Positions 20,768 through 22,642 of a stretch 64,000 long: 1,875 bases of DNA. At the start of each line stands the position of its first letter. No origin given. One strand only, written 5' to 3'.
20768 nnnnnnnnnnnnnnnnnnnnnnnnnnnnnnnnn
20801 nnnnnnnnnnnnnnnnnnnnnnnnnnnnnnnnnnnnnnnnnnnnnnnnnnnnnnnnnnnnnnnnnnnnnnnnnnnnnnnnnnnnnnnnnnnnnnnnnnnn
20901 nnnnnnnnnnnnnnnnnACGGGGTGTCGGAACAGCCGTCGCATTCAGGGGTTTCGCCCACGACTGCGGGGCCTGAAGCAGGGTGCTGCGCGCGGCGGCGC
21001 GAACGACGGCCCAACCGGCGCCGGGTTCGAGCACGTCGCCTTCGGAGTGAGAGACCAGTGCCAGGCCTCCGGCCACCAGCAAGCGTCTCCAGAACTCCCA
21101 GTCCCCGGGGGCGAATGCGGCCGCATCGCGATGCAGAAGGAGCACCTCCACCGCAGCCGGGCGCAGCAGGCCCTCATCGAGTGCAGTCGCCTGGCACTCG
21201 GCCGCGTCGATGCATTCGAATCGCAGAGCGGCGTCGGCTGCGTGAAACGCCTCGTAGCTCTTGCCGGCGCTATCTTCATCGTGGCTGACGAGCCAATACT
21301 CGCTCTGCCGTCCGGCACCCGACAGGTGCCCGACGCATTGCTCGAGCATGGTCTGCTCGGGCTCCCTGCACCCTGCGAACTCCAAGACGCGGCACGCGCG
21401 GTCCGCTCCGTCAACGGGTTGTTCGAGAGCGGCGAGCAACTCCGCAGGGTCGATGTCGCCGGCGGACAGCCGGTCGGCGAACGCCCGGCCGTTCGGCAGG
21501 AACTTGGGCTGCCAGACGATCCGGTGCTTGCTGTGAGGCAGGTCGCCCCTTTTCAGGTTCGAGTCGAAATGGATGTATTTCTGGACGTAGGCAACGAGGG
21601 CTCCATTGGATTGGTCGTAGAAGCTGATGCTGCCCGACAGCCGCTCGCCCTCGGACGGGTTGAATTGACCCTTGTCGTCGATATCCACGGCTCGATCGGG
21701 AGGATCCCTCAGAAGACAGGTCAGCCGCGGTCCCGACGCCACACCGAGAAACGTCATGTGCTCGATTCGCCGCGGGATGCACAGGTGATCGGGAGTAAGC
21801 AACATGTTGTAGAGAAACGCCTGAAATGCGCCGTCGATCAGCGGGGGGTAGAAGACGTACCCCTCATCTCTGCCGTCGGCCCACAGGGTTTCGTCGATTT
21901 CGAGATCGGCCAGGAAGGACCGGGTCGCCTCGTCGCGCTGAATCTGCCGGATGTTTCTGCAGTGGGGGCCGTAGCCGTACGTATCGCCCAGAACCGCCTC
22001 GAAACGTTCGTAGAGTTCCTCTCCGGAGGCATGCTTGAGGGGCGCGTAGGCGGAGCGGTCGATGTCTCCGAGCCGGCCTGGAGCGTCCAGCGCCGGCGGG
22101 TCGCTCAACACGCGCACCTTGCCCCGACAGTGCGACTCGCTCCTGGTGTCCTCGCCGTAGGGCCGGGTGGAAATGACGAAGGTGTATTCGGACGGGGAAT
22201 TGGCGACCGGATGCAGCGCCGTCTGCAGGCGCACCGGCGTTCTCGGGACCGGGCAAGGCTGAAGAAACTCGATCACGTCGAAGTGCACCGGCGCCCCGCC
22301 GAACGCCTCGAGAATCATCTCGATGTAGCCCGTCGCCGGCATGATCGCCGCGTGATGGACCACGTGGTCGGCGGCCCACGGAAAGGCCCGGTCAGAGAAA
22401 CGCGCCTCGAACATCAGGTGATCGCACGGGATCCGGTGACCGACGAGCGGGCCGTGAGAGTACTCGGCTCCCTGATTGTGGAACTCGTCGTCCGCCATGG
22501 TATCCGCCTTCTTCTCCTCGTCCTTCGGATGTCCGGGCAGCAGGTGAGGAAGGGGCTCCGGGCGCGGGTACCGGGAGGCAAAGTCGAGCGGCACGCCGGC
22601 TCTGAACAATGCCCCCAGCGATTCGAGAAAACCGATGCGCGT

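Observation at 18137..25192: FAS/MAS-like iterative-type PKS architecture with a degenerate DH motif and a long psiKR/psiMT-like interdomain region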

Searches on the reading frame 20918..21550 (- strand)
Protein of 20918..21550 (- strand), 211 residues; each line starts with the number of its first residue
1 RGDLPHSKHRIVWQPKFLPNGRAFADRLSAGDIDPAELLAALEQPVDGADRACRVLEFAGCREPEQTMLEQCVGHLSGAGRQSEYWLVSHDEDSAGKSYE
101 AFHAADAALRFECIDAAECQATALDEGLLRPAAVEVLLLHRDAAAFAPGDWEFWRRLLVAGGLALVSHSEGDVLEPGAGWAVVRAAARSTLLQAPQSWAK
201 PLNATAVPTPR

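Call 52: search_protein_representatives(alignment_id=A2)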
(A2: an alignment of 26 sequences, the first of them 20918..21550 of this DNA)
Query: 26 sequences, 211 profile positions. Proteins with E-value up to 0.001 (for the whole library): 60; up to 1e-10: 48; up to 1e-30: 17. The best 60 are listed.
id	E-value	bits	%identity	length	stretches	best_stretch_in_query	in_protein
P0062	1.1e-96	338.8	-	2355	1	1-211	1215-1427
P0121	3.3e-88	311.2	-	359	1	1-211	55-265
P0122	4.5e-88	310.7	-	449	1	1-211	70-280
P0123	8.8e-73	260.8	-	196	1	24-182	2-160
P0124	4.7e-68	245.3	-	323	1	6-211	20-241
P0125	1.5e-67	243.6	-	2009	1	2-211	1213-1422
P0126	3.2e-62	226.3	-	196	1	1-132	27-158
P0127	9.3e-61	221.5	-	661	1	44-211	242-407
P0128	4.1e-53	196.5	-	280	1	1-147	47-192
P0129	2.2e-50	187.6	-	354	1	90-211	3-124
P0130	6.8e-50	186.0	-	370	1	68-211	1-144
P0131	9.2e-43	162.7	-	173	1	4-128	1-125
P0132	4.1e-37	144.2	-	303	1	1-115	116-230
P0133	6.0e-37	143.7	-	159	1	1-107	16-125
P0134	9.7e-36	139.7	-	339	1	1-143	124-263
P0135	1.8e-35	138.8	-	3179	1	2-202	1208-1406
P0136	4.6e-33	131.0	-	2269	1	1-200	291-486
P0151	1.1e-19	87.2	-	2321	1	7-198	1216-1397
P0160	1.0e-14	71.0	-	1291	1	6-203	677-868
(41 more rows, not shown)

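Call 54: search_protein_families(library=pfam, proteins=[P0135, P0151, P0136, P0160], max_evalue=0.0001)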
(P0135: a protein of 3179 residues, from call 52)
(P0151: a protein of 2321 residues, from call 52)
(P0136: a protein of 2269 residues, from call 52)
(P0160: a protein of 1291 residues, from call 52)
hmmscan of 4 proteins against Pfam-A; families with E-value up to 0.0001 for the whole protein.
P0135 (3179 aa): 20 families
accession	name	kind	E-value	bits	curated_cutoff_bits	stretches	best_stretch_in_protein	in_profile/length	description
PF00698.26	Acyl_transf_1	-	8.6e-67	226.3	32.7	1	538-852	3-309/319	Acyl transferase domain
PF00109.32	ketoacyl-synt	-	5.5e-60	203.5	20.8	1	4-252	2-252/252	Beta-ketoacyl synthase, N-terminal domain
PF08659.16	KR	-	1.1e-50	172.5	22.6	1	1936-2116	1-180/180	KR domain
PF07993.18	NAD_binding_4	-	1.5e-47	162.4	20.1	1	2396-2624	1-233/258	Male sterility protein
PF13469.12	Sulfotransfer_3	-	1.1e-35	124.3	27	1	2858-3116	1-215/216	Sulfotransferase family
PF02801.28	Ketoacyl-synt_C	-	4.9e-28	98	20.8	1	285-384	18-117/119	Beta-ketoacyl synthase, C-terminal domain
PF00107.32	ADH_zinc_N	-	3.2e-18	66.4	31.8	1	1741-1830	1-91/129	Zinc-binding dehydrogenase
PF01370.27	Epimerase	-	2.5e-16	60.3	20.9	1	2394-2548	1-121/240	NAD dependent epimerase/dehydratase family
PF16197.11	KAsynt_C_assoc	-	6.4e-15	56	33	1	390-488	2-97/111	Ketoacyl-synthetase C-terminal extension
PF21089.3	PKS_DH_N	-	2.3e-14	53.6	27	1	908-1003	2-103/103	Polyketide synthase dehydratase domain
PF01073.25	3Beta_HSD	-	3e-13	49.9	22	1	2396-2532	2-122/280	3-beta hydroxysteroid dehydrogenase/isomerase family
PF13602.12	ADH_zinc_N_2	-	8.1e-13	49.9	27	1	1773-1912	1-134/134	Zinc-binding dehydrogenase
PF00106.31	adh_short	-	2.2e-11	44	26.6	1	1938-2096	3-160/195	short chain dehydrogenase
PF08240.17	ADH_N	-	8.6e-11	42.5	23.5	1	1613-1717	1-94/104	Alcohol dehydrogenase GroES-like domain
PF22621.2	CurL-like_PKS_C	-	1.6e-09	38.1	27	1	453-515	1-64/64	CurL-like, PKS C-terminal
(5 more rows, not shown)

P0151 (2321 aa): 14 families
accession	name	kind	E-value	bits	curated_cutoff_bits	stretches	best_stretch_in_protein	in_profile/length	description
PF00698.26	Acyl_transf_1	-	7.8e-66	223.2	32.7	1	542-858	2-316/319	Acyl transferase domain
PF00109.32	ketoacyl-synt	-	1.4e-50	172.7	20.8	1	8-252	3-248/252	Beta-ketoacyl synthase, N-terminal domain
PF08659.16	KR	-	3.7e-50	170.8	22.6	1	1933-2110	1-176/180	KR domain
PF02801.28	Ketoacyl-synt_C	-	1.3e-25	90.1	20.8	1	289-386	18-115/119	Beta-ketoacyl synthase, C-terminal domain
PF00107.32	ADH_zinc_N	-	4e-17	62.8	31.8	1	1740-1851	1-112/129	Zinc-binding dehydrogenase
PF13602.12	ADH_zinc_N_2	-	1.8e-14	55.2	27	1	1773-1911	2-134/134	Zinc-binding dehydrogenase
PF16197.11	KAsynt_C_assoc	-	2.4e-14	54.1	33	1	393-504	1-107/111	Ketoacyl-synthetase C-terminal extension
PF21089.3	PKS_DH_N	-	6.4e-13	49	27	1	909-1003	4-103/103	Polyketide synthase dehydratase domain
PF08240.17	ADH_N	-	9e-09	36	23.5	1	1612-1677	1-62/104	Alcohol dehydrogenase GroES-like domain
PF01370.27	Epimerase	-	7.7e-08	32.5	20.9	1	1936-2078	2-122/240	NAD dependent epimerase/dehydratase family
PF00106.31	adh_short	-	1.1e-07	32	26.6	1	1936-2094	4-160/195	short chain dehydrogenase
PF22621.2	CurL-like_PKS_C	-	3.7e-07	30.4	27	1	457-518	1-63/64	CurL-like, PKS C-terminal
PF00550.31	PP-binding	-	6.8e-06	26.7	20.8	1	2206-2266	4-66/67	Phosphopantetheine attachment site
PF22336.2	RhiE-like_linker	-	8.3e-05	22.9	27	0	461-525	2-66/67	RhiE-like, KS-MAT linker domain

P0136 (2269 aa): 16 families
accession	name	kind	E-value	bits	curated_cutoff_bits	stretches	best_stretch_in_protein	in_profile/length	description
PF08659.16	KR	-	2.6e-54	184.3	22.6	1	1027-1206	1-179/180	KR domain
PF07993.18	NAD_binding_4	-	1.8e-50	171.9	20.1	1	1498-1743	1-254/258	Male sterility protein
PF13469.12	Sulfotransfer_3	-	5.8e-35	121.9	27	1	1959-2212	1-214/216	Sulfotransferase family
PF01370.27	Epimerase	-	1.9e-17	63.9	20.9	2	1030-1174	2-125/240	NAD dependent epimerase/dehydratase family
PF00107.32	ADH_zinc_N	-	4.4e-17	62.7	31.8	1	833-939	1-107/129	Zinc-binding dehydrogenase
PF00106.31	adh_short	-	2.6e-14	53.6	26.6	1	1029-1188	3-161/195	short chain dehydrogenase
PF13602.12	ADH_zinc_N_2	-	6.2e-14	53.5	27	1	865-1004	1-134/134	Zinc-binding dehydrogenase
PF21089.3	PKS_DH_N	-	2.3e-13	50.4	27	1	5-90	18-103/103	Polyketide synthase dehydratase domain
PF01073.25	3Beta_HSD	-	1e-12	48.1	22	1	1030-1169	1-122/280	3-beta hydroxysteroid dehydrogenase/isomerase family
PF02719.21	Polysacc_synt_2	-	4.3e-12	46.3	20.2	1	1030-1163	2-128/293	Polysaccharide biosynthesis protein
PF08240.17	ADH_N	-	5.4e-10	39.9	23.5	1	707-809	3-94/104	Alcohol dehydrogenase GroES-like domain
PF16363.11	GDP_Man_Dehyd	-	6.4e-10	39.4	27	1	1030-1176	1-141/332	GDP-mannose 4,6 dehydratase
PF14765.12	PS-DH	-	3.5e-07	30.3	23.7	1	133-239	18-119/166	Polyketide synthase dehydratase N-terminal domain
PF00550.31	PP-binding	-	7.4e-07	29.8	20.8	1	1297-1358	2-65/67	Phosphopantetheine attachment site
PF13460.12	NAD_binding_10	-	4.1e-06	27.2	27.2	0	1033-1191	1-126/184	NAD(P)H-binding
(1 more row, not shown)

P0160 (1291 aa): 4 families
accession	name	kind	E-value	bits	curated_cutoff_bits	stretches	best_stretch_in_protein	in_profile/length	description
PF00698.26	Acyl_transf_1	-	6.4e-54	184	32.7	1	2-325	3-318/319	Acyl transferase domain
PF21089.3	PKS_DH_N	-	5.9e-16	58.7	27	1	372-465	2-102/103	Polyketide synthase dehydratase domain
PF00107.32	ADH_zinc_N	-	5e-12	46.3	31.8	1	1215-1291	1-79/129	Zinc-binding dehydrogenase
PF08240.17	ADH_N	-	2.8e-08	34.4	23.5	1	1087-1173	1-103/104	Alcohol dehydrogenase GroES-like domain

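Call 65: predict_structure(alignment_id=A2)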
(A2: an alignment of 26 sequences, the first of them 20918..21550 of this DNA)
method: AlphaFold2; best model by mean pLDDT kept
length: 211 residues; sequences in the alignment: 26
mean_pLDDT: 81.5   pTM: 0.82
mean pLDDT of the five models: 81.5, 81.4, 80.9, 80.8, 79.6
residues with pLDDT >= 90: 87; 70-90: 75; 50-70: 37; < 50: 12
segments of 3 or more residues with pLDDT < 50: 1-3, 204-206, 208-211
pLDDT, mean of each block of 10 residues (from residue 1): 49 61 80 93 80 91 96 93 91 93 94 72 60 89 85 85 93 86 93 80 48 42
secondary structure, 60 per line:
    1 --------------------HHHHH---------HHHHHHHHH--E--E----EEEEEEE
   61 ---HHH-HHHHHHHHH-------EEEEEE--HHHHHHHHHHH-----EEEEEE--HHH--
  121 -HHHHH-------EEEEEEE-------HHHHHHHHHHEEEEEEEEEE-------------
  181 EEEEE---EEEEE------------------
elements in order: H21-25 H35-43 E54-60 H68-76 E84-89 H92-102 E108-113 H122-126 E134-140 H148-157 E158-167 E181-185 E189-193

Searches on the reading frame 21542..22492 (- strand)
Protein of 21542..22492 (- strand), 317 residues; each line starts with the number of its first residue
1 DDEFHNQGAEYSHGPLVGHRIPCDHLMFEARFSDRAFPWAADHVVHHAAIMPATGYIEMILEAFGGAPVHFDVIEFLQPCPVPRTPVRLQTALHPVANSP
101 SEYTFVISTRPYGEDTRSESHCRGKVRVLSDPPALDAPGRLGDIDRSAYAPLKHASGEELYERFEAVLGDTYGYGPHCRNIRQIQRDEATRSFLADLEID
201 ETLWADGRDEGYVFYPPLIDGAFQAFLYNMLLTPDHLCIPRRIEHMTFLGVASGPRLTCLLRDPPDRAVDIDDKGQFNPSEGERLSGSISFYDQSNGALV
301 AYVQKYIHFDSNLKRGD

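Call 27: search_solved_structures(query=window:21542-22492:-, max_evalue=0.001, show_alignments=3)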
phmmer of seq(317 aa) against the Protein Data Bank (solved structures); distinct sequences matched with E-value up to 0.001: 16.
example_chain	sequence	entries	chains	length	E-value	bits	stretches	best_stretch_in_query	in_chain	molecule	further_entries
4ln9_A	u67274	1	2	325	1.7e-14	56.8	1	15-227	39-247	Rifamycin polyketide synthase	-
7zmf_A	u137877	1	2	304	1.1e-10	44.3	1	28-256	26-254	Putative polyketide synthase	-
7zma_A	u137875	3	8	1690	4e-09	39.1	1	28-256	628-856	Putative polyketide synthase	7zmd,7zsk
6obv_A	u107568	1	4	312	9.6e-09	37.9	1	26-225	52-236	fluvirucin B1 DH domain from module 1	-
6k97_A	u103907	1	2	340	1.4e-08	37.4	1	9-243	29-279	Fusion DH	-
5hqw_A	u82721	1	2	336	9.4e-08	34.6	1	26-250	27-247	Putative polyketide synthase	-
7tzl_A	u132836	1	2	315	6.4e-07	31.9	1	14-260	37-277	3-oxoacyl-[acyl-carrier-protein] reductase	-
3kg8_A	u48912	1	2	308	7.5e-07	31.7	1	24-266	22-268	CurJ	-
3kg7_A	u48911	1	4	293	1.2e-06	30.9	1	35-247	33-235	CurH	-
5o15_A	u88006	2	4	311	4.5e-06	29.1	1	25-228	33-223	AmbC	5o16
8qk4_A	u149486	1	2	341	5.3e-06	28.9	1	28-250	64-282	Polyketide synthase PksJ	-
5tz6_A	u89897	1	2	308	1.4e-05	27.5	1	24-266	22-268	CurJ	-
5j6o_A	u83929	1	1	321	1.6e-05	27.3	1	27-234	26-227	Putative polyketide synthase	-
5bp2_A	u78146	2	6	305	2.1e-05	26.9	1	21-228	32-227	Mycocerosic acid synthase-like polyketide synthase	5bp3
5bp4_A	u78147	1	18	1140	0.00037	22.8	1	22-228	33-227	Mycocerosic acid synthase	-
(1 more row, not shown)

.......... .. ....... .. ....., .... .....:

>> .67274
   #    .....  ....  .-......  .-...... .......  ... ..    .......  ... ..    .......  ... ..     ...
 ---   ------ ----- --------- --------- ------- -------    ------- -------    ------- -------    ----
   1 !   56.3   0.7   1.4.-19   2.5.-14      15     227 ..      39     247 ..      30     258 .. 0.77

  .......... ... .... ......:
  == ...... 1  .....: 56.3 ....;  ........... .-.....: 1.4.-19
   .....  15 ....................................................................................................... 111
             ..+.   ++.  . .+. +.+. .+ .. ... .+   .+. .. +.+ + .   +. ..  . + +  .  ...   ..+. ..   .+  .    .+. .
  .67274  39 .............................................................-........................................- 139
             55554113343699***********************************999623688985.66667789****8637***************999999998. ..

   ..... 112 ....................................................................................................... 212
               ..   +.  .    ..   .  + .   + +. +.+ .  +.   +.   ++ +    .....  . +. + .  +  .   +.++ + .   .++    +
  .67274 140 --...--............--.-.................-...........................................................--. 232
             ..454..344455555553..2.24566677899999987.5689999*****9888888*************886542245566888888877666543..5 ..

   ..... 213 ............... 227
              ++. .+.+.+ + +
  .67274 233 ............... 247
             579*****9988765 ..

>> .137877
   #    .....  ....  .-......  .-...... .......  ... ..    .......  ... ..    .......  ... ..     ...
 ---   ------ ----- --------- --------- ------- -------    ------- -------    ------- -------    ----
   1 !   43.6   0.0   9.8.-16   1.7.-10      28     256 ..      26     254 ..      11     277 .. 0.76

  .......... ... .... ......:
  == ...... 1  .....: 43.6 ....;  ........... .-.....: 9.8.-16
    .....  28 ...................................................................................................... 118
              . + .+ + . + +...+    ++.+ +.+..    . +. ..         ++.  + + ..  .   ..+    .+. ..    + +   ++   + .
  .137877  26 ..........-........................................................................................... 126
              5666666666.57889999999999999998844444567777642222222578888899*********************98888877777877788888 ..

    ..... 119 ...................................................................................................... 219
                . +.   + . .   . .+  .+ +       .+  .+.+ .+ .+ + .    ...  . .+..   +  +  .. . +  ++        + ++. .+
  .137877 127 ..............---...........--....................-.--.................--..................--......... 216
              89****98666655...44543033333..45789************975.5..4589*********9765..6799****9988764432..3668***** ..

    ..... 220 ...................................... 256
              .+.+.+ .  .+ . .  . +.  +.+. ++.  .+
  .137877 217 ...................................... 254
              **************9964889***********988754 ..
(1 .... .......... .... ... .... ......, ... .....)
